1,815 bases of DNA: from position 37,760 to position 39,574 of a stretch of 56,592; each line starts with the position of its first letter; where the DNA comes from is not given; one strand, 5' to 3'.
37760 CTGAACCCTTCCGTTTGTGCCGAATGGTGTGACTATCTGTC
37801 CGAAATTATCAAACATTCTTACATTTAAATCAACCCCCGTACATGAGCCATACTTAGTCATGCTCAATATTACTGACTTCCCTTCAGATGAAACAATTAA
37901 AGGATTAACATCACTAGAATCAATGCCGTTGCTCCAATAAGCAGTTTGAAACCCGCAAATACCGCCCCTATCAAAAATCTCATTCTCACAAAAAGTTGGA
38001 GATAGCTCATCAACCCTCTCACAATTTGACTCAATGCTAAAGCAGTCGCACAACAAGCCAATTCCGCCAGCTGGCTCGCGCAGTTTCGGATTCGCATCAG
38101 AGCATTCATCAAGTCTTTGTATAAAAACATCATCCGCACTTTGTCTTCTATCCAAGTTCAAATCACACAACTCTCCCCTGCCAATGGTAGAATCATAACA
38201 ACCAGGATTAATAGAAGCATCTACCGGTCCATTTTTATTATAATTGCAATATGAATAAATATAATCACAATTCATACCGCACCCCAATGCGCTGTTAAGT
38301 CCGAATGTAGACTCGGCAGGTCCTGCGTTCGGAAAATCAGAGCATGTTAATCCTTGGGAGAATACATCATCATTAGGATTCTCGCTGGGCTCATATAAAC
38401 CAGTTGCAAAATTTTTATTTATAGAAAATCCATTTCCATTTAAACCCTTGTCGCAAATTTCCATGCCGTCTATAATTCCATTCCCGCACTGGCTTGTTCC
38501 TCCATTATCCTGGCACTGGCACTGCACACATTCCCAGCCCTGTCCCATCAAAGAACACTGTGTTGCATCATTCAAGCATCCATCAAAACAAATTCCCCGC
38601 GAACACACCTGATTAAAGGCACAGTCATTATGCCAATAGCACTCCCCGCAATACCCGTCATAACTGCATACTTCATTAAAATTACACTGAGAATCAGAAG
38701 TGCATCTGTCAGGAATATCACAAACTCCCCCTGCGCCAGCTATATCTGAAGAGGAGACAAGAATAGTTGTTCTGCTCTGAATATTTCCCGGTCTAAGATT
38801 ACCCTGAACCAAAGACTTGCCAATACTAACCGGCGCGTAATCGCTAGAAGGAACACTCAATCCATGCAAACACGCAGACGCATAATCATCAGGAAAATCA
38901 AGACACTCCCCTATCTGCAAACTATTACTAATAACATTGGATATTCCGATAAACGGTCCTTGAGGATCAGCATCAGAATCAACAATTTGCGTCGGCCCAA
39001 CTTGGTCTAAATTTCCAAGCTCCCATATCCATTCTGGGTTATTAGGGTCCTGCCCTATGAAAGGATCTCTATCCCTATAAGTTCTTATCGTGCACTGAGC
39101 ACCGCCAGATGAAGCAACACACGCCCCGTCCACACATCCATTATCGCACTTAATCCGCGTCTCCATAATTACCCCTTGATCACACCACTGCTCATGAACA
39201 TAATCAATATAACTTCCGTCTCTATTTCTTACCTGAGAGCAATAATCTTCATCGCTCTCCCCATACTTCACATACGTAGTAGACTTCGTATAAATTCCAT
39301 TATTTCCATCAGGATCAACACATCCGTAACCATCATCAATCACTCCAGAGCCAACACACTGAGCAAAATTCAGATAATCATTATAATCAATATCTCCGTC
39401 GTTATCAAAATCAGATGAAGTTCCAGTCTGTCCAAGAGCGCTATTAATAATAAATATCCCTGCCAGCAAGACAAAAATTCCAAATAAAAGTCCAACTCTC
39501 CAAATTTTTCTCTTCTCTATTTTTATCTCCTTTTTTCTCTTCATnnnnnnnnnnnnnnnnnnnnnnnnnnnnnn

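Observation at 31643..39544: ~2,633-aa surface protein with an unusual domain mix and both N- and C-terminal membrane segments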

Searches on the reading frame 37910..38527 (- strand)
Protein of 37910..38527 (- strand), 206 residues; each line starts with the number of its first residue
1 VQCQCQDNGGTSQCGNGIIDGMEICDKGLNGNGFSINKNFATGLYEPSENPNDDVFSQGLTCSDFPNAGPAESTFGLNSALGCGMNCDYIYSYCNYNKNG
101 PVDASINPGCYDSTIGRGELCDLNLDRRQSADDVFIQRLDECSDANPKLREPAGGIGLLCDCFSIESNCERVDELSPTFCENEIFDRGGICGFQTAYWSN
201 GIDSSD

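Call 72: search_protein_families(library=pfam, proteins=[window:37910-38527:-], max_evalue=1)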
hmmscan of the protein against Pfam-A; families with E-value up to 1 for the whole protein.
window:37910-38527:- (206 aa): 2 families
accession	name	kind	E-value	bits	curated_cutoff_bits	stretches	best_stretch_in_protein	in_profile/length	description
PF22576.2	Bfc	-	0.12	13.2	27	1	145-179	14-45/76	Transcriptional cofactor Bfc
PF17698.6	DUF5544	-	0.16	12.5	25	1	159-194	71-106/125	Family of unknown function (DUF5544)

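Call 73: search_protein_families(library=ncbifam, proteins=[window:37910-38527:-], max_evalue=1)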
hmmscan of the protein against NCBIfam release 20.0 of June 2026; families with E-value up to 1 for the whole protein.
window:37910-38527:- (206 aa): 1 family
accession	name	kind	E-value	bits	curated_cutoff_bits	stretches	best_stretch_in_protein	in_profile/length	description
TIGR02232.1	myxo_disulf_rpt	repeat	0.1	12.4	20.8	1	12-28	2-18/38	cysteine-rich acidic repeat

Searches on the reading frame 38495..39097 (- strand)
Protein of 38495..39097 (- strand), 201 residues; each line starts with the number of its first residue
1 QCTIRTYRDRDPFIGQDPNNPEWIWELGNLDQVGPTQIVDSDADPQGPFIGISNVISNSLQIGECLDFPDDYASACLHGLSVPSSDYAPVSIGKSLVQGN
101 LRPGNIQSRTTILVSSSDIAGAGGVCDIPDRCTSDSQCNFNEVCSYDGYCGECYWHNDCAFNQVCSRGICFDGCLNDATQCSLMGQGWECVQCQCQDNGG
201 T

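Call 72: search_protein_families(library=pfam, proteins=[window:38495-39097:-], max_evalue=1)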
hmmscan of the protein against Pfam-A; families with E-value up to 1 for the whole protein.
window:38495-39097:- (201 aa): 2 families
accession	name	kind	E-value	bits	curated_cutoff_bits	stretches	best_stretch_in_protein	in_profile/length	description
PF23416.1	DUF7107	-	0.14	12.9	24.6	0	130-147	27-44/48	Domain of unknown function (DUF7107)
PF21164.2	Dumpy_DPY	-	0.24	11.8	27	1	152-172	3-23/24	Dumpy, DPY module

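Call 73: search_protein_families(library=ncbifam, proteins=[window:38495-39097:-], max_evalue=1)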
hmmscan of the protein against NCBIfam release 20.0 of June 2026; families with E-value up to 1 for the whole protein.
window:38495-39097:- (201 aa): 0 families

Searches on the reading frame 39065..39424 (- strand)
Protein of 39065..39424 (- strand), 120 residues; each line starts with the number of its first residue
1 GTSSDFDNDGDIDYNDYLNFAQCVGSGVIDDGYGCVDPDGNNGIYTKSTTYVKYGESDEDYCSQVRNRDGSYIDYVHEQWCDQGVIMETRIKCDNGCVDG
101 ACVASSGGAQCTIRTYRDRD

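Call 72: search_protein_families(library=pfam, proteins=[window:39065-39424:-], max_evalue=1)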
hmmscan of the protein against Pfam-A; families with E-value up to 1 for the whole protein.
window:39065-39424:- (120 aa): 0 families

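Call 73: search_protein_families(library=ncbifam, proteins=[window:39065-39424:-], max_evalue=1)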
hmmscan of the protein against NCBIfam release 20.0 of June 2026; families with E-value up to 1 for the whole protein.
window:39065-39424:- (120 aa): 1 family
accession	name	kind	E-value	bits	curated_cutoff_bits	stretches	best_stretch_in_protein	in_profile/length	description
TIGR03308.1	phn_thr-fam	hypoth_equivalog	0.032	14.1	201.65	1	6-102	45-138/204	phosphonate metabolim protein, transferase hexapeptide repeat family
